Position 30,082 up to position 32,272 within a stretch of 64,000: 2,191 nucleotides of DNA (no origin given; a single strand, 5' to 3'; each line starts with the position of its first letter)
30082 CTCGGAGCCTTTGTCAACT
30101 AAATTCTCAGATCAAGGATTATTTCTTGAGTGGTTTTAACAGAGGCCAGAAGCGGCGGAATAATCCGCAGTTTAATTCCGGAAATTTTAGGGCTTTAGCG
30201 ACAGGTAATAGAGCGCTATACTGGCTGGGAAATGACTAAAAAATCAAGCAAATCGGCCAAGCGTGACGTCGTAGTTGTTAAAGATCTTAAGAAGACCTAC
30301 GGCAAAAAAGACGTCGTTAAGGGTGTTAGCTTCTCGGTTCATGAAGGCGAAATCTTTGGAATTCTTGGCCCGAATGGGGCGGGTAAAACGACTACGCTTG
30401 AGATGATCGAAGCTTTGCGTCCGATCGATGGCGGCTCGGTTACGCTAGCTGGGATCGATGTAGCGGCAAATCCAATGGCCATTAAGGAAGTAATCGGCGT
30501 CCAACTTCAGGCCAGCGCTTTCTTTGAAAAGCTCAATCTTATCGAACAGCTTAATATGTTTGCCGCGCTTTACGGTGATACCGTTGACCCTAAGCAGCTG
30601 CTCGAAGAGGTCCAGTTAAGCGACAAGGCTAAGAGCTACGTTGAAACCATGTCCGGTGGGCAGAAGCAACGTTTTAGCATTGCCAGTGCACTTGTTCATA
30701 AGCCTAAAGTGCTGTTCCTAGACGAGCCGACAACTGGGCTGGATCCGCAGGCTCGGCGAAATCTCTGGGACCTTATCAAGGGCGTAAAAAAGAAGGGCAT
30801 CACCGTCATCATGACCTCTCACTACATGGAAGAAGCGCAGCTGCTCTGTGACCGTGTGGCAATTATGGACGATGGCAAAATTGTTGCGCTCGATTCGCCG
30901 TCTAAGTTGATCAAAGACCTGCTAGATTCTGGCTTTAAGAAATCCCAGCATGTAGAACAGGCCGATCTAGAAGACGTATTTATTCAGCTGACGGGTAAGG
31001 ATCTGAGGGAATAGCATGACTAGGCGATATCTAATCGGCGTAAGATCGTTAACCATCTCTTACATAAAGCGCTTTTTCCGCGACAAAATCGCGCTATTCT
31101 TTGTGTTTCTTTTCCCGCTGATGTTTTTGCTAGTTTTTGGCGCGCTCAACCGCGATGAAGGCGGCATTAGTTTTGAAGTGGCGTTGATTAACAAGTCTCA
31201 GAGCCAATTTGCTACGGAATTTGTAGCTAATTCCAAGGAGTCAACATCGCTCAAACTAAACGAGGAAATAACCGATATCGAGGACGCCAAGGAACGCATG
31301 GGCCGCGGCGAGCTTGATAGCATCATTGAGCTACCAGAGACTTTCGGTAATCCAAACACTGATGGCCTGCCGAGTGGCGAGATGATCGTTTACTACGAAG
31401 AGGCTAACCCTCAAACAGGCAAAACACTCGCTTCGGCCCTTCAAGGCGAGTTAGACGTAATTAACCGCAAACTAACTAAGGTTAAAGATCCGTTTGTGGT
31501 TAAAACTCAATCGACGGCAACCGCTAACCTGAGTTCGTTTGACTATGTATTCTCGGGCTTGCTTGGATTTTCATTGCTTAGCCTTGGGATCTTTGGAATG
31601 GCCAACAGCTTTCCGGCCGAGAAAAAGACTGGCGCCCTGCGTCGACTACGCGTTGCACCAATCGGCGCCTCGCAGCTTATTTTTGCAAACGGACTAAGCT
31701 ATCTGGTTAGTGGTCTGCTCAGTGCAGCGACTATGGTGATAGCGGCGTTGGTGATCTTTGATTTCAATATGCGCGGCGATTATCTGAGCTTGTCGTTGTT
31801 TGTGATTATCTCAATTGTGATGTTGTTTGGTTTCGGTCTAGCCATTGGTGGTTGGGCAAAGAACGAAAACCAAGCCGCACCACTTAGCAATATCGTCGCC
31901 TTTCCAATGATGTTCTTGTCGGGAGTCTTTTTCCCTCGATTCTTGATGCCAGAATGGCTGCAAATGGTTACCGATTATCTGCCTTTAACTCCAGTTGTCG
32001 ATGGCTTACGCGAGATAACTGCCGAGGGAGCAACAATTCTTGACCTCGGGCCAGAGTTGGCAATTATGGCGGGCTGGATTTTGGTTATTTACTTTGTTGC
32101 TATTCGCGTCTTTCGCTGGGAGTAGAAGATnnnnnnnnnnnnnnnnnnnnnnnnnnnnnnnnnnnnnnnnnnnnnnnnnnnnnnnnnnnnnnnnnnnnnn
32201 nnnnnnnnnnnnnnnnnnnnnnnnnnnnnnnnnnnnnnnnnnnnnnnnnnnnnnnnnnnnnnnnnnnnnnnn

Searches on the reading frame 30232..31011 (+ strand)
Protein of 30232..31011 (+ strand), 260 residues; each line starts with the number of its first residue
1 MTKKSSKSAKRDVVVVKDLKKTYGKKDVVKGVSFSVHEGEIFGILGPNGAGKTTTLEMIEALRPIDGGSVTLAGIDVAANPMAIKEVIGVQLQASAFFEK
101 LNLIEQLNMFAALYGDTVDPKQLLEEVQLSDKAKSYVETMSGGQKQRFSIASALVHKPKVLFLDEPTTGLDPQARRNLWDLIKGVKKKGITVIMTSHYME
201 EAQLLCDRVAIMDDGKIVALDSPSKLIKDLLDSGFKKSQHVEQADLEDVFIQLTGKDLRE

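Call 73: search_protein_families(library=pfam, proteins=[window:30232-31011:+], max_evalue=0.001)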
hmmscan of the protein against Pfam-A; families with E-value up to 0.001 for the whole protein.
window:30232-31011:+ (260 aa): 6 families
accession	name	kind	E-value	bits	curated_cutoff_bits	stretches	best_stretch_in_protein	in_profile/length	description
PF00005.33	ABC_tran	-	2.1e-30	106.5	25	1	29-168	1-137/137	ABC transporter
PF13304.12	AAA_21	-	6.8e-15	56.4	27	1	126-197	224-298/304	AAA domain, putative AbiEii toxin, Type IV TA system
PF02463.25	SMC_N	-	9.7e-06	25.6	40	0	127-200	130-200/220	RecF/RecN/SMC N terminal domain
PF13175.12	AAA_15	-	2e-05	24.8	32.1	0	120-197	281-369/374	AAA ATPase domain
PF13476.12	AAA_23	-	0.00033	21.8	27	1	38-60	18-40/201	AAA domain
PF00004.35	AAA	-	0.0007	20.5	21.2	0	125-201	27-113/131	ATPase family associated with various cellular activities (AAA)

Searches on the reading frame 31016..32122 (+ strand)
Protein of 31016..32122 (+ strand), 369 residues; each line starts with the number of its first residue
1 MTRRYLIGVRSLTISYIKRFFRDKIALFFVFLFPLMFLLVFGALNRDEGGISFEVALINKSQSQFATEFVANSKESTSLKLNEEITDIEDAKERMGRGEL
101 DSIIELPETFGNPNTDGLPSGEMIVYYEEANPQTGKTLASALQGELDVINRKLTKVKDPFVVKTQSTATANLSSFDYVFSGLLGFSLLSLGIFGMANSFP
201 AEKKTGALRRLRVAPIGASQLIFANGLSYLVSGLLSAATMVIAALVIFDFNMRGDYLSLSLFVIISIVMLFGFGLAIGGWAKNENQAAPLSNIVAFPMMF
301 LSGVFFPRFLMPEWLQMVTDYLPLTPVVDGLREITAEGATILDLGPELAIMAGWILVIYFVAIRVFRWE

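Call 49: search_protein_families(library=pfam, proteins=[window:31016-32122:+], max_evalue=0.00001)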
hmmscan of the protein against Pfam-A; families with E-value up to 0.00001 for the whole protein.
window:31016-32122:+ (369 aa): 3 families
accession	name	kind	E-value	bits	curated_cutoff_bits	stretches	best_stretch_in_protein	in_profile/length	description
PF12698.13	ABC2_membrane_3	-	6e-43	147.7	31.6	1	25-363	2-346/347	ABC-2 family transporter protein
PF01061.29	ABC2_membrane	-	8.7e-27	94.5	26.9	1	175-334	51-209/211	ABC-2 type transporter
PF12679.13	ABC2_membrane_2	-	5.4e-08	32.9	27.2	1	18-367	9-279/283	ABC-2 family transporter protein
